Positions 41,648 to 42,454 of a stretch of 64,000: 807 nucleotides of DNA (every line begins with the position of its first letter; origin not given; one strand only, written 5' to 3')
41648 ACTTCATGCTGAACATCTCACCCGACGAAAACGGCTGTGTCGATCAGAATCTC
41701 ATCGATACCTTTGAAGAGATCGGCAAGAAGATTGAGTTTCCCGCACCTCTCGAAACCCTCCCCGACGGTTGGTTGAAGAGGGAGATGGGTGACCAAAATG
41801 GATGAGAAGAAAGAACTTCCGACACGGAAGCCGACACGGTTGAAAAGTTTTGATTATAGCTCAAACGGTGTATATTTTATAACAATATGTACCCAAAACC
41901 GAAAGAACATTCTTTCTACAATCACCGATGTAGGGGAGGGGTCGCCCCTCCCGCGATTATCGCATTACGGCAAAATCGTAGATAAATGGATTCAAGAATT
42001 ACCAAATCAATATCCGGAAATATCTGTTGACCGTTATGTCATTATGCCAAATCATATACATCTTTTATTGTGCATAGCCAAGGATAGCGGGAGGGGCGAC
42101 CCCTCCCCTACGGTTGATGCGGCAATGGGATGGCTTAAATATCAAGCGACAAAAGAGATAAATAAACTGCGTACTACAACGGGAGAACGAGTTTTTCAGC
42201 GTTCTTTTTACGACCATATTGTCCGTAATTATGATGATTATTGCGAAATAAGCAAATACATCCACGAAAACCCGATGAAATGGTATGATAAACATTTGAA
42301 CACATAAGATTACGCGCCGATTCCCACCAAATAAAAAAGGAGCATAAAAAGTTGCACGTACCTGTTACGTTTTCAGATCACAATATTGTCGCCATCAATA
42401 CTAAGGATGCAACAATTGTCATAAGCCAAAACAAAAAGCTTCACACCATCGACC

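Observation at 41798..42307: RAYT-type Y1 transposase gene carrying a perfect inverted pair of GTAG-hairpins inside its own ORF, bracketing the HUH motif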

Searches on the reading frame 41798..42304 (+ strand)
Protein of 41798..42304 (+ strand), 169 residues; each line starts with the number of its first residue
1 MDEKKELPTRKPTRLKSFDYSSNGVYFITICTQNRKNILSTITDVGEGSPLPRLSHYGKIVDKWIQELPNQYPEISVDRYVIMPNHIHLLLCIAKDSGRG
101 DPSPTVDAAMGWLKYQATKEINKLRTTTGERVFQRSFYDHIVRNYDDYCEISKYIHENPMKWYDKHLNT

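Call 4: search_protein_families(library=pfam, proteins=[window:41798-42304:+], max_evalue=1)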
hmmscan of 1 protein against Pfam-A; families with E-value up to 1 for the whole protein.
window:41798-42304:+ (169 aa): 1 family
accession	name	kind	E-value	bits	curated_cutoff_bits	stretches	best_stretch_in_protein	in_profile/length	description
PF01797.21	Y1_Tnp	-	1.1e-05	26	23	1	28-158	9-121/121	Transposase IS200 like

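Call 5: search_protein_families(library=ncbifam, proteins=[window:41798-42304:+], max_evalue=1)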
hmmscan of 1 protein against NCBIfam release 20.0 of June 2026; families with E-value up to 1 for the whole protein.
window:41798-42304:+ (169 aa): 1 family
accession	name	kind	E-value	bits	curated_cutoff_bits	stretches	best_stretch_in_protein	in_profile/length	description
NF047646.1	REP_Tyr_transpos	equivalog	6.2e-19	68.3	80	1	21-161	7-133/146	REP-associated tyrosine transposase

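Call 10: find_homologous_proteins(query=window:41798-42304:+, max_evalue=0.00001)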
Query window:41798-42304:+ (169 aa): 5091 proteins with E <= 0.00001 among 5112 candidates; the best 120 are listed.
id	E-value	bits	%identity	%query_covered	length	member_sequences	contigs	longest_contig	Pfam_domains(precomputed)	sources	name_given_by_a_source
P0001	1.3e-113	395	100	100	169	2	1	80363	PF01797.22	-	-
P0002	6.5e-88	311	81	96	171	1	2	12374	PF01797.22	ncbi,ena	-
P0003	3.1e-87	309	80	96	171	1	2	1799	PF01797.22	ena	-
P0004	3.9e-87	308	82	96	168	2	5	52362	PF01797.22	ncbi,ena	-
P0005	7.2e-85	301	78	96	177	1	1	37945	PF01797.22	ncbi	-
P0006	2.4e-84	299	81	96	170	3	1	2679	-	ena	-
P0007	8.3e-84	298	77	96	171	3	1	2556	-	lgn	-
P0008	8.4e-83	294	76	96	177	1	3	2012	PF01797.22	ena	-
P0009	6.3e-82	291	77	96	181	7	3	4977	PF01797.22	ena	-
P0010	3.7e-81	289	78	98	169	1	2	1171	PF01797.22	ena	-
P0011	8.5e-81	288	73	96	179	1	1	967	-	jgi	jgi:REP element-mobilizing transposase RayT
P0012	1.6e-80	287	77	96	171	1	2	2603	-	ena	-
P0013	1.9e-80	287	75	98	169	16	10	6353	-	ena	-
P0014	4.0e-80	286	73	100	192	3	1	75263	PF01797.22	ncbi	-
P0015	7.3e-80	285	75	98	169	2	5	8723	PF01797.22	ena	-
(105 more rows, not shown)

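Call 13: find_related_loci(query=A1, collection=genome_contigs, flank=5000)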
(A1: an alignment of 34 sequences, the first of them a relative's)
Query A1 (169 aa) in genome_contigs; peptide patterns used: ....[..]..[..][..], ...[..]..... (x = any residue, [..] = any of these).
599 stretches matched a pattern (row limit reached: there are more); 591 encode a relative of the query (tblastn E <= 1e-3); the best 80 are kept; 80 distinct loci.
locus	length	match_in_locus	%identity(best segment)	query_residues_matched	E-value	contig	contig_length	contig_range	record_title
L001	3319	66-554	78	1-163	7e-88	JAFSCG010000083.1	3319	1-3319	MAG: Clostridia bacterium isolate RGIG3011 Goat_Rectum-3__c310288, whole genome shotgun sequence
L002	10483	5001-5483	69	1-163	2e-77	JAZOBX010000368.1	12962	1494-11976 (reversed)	MAG: Eubacteriales bacterium isolate T1900044757_TS20190223.MAGScoT_cleanbin_000061 SGB_2310_k141_426640, whole genome s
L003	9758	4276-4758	68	1-163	6e-74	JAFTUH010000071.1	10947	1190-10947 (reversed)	MAG: Clostridia bacterium isolate RGIG4156 Roe_deer_Colon-1__c745835, whole genome shotgun sequence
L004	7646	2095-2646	62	4-165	9e-68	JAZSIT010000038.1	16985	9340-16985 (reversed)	MAG: Eubacteriales bacterium isolate T1900044569_TS20190035.MAGScoT_cleanbin_000010 SGB_425_k141_2019700, whole genome s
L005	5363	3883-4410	57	1-169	7e-66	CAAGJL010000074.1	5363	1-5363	MAG TPA_asm: Clostridia bacterium, isolate HGM12709, WGS project CAAGJL010000000 data, contig: SRS476291_65_k119_83123,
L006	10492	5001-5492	61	4-162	8e-65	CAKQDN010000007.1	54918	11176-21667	MAG: uncultured Clostridia bacterium isolate REFINED_METABAT215_TOP10_CONTIGS_1500_ASSEMBLY_K77_MERGED__Hadza_MoBio_hadz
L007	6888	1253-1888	52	1-163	3e-64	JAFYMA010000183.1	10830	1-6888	MAG: Clostridia bacterium isolate RGIG7213 Water_buffalos_Cecum-1__c674940, whole genome shotgun sequence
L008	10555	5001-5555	56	3-162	4e-61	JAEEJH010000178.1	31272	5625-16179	MAG: Clostridiales bacterium isolate Tb.RUG.165 k141_12301867_flag=0_multi=27.0004_len=31272, whole genome shotgun seque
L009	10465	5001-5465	60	8-162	3e-61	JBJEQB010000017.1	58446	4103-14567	MAG: Acutalibacteraceae bacterium isolate LOHA04_bin.002 NODE_154_length_58446_cov_23.195955, whole genome shotgun seque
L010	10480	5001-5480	50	6-166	3e-56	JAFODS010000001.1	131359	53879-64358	MAG: Clostridia bacterium isolate RGIG374 Dairy_cattle_Colon-4__c128, whole genome shotgun sequence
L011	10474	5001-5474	55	7-167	2e-56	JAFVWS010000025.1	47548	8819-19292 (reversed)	MAG: Clostridia bacterium isolate RGIG5464 Sheep_Colon-5__c407190, whole genome shotgun sequence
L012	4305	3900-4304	60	4-139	1e-53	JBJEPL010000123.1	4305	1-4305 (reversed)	MAG: Eubacterium sp. isolate EHIM01_bin.008 NODE_3748_length_4305_cov_7.233176, whole genome shotgun sequence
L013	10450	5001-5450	54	10-162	4e-53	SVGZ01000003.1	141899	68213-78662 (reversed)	MAG: Clostridiales bacterium isolate SIG371 NODE_2464_length_141899_cov_1.811818, whole genome shotgun sequence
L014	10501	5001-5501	49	6-162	1e-50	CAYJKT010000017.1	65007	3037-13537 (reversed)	MAG TPA_asm: uncultured Eubacteriales bacterium isolate ERP123703_co4_70 genome assembly, contig: NODE_128_length_65007_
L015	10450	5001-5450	51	7-162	2e-47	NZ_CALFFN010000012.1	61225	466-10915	MAG: uncultured Neglectibacter sp. isolate SRR5024280_bin.39_CONCOCT_v1.1_MAG ERZ505334.550, whole genome shotgun sequen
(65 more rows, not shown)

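Call 29: search_solved_structures(query=A1, max_evalue=0.01, show_alignments=2)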
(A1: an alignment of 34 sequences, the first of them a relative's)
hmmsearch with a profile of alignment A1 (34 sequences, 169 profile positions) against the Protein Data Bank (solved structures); distinct sequences matched with E-value up to 0.01: 1.
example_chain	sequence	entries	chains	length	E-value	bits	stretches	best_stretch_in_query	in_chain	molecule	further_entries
4er8_A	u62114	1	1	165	6.1e-07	32.7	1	73-161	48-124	TnpArep for protein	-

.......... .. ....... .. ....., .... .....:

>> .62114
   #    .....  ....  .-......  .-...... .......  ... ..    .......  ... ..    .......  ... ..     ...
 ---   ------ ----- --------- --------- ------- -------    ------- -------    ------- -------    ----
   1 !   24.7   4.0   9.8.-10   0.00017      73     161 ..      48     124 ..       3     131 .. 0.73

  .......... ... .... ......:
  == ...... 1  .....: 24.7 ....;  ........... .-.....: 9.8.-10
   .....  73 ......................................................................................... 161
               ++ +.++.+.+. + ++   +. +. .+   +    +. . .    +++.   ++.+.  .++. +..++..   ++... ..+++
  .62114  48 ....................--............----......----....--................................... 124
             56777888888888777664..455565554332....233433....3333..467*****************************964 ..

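Call 36: predict_structure(alignment_id=A1)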
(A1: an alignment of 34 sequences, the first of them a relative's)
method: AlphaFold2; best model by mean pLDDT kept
length: 169 residues; sequences in the alignment: 34
mean_pLDDT: 82.6   pTM: 0.78
mean pLDDT of the five models: 82.6, 81.3, 79.8, 79.0, 77.2
residues with pLDDT >= 90: 78; 70-90: 54; 50-70: 28; < 50: 9
segments of 3 or more residues with pLDDT < 50: 1-5
pLDDT, mean of each block of 10 residues (from residue 1): 48 62 85 93 68 93 97 93 95 71 82 96 91 87 84 88 71
secondary structure, 60 per line:
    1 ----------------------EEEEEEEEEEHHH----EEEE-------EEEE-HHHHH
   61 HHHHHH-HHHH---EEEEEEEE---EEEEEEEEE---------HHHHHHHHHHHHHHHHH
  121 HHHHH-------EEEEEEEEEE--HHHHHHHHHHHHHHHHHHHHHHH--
elements in order: E23-32 E40-43 E51-54 H56-66 H68-71 E75-82 E86-94 H104-125 E133-142 H145-167

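Call 49: fold_search(model_id=the predicted structure, library=pdb)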
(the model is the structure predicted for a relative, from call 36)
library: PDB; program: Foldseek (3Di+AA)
matches with E <= 10: 1108; with E <= 0.001: 25
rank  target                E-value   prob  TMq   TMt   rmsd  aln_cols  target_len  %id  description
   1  4er8_A                2.6e-05  1.00  0.59  0.60   6.2       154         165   19  Structure of the REP associates tyrosine transposase bound to a REP hairpin (released 2012-08-15)
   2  2vjv_A                4.3e-05  1.00  0.47  0.61   4.3       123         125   19  Crystal structure of the IS608 transposase in complex with left end 26-mer DNA hairpin and a 6-mer DNA representing th (released 2008-02-19)
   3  2xm3_D                4.6e-05  1.00  0.45  0.58   6.9       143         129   15  Deinococcus radiodurans ISDra2 Transposase Left end DNA complex (released 2010-10-13)
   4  2vju_B                7.0e-05  1.00  0.47  0.57   6.3       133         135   16  Crystal structure of the IS608 transposase in complex with the complete Right end 35-mer DNA and manganese (released 2008-02-19)
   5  2xqc_D                7.9e-05  1.00  0.47  0.58   8.2       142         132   17  DEINOCOCCUS RADIODURANS ISDRA2 TRANSPOSASE COMPLEXED WITH LEFT END RECOGNITION AND CLEAVAGE SITE AND ZN (released 2010-10-13)
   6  2f4f_A                1.2e-04  1.00  0.50  0.63  11.2       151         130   18  Crystal structure of IS200 transposase (released 2005-12-13)
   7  2xma_B                1.2e-04  1.00  0.48  0.58   8.2       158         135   17  DEINOCOCCUS RADIODURANS ISDRA2 TRANSPOSASE RIGHT END DNA COMPLEX (released 2010-10-13)
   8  2xma_A                1.2e-04  1.00  0.48  0.56   8.1       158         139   17  DEINOCOCCUS RADIODURANS ISDRA2 TRANSPOSASE RIGHT END DNA COMPLEX (released 2010-10-13)
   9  2xm3_C                1.2e-04  1.00  0.47  0.60   6.6       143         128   15  Deinococcus radiodurans ISDra2 Transposase Left end DNA complex (released 2010-10-13)
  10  2a6m_B                1.3e-04  1.00  0.46  0.51  10.2       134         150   15  Crystal Structure of the ISHp608 Transposase (released 2005-10-25)
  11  2xm3_A                1.5e-04  1.00  0.52  0.68   5.8       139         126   16  Deinococcus radiodurans ISDra2 Transposase Left end DNA complex (released 2010-10-13)
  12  2vih_B                1.7e-04  1.00  0.47  0.59   3.3       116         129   18  CRYSTAL STRUCTURE OF THE IS608 TRANSPOSASE IN COMPLEX WITH Left END 26-MER DNA (released 2008-02-19)
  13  2xma_E                1.8e-04  1.00  0.48  0.56   8.2       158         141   17  DEINOCOCCUS RADIODURANS ISDRA2 TRANSPOSASE RIGHT END DNA COMPLEX (released 2010-10-13)
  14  2xo6_D                1.9e-04  1.00  0.46  0.59   7.1       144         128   16  DEINOCOCCUS RADIODURANS ISDRA2 TRANSPOSASE Y132F MUTANT COMPLEXED WITH LEFT END RECOGNITION AND CLEAVAGE SITE (released 2010-10-13)
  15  2xm3_B                2.0e-04  1.00  0.46  0.58   4.8       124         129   15  Deinococcus radiodurans ISDra2 Transposase Left end DNA complex (released 2010-10-13)
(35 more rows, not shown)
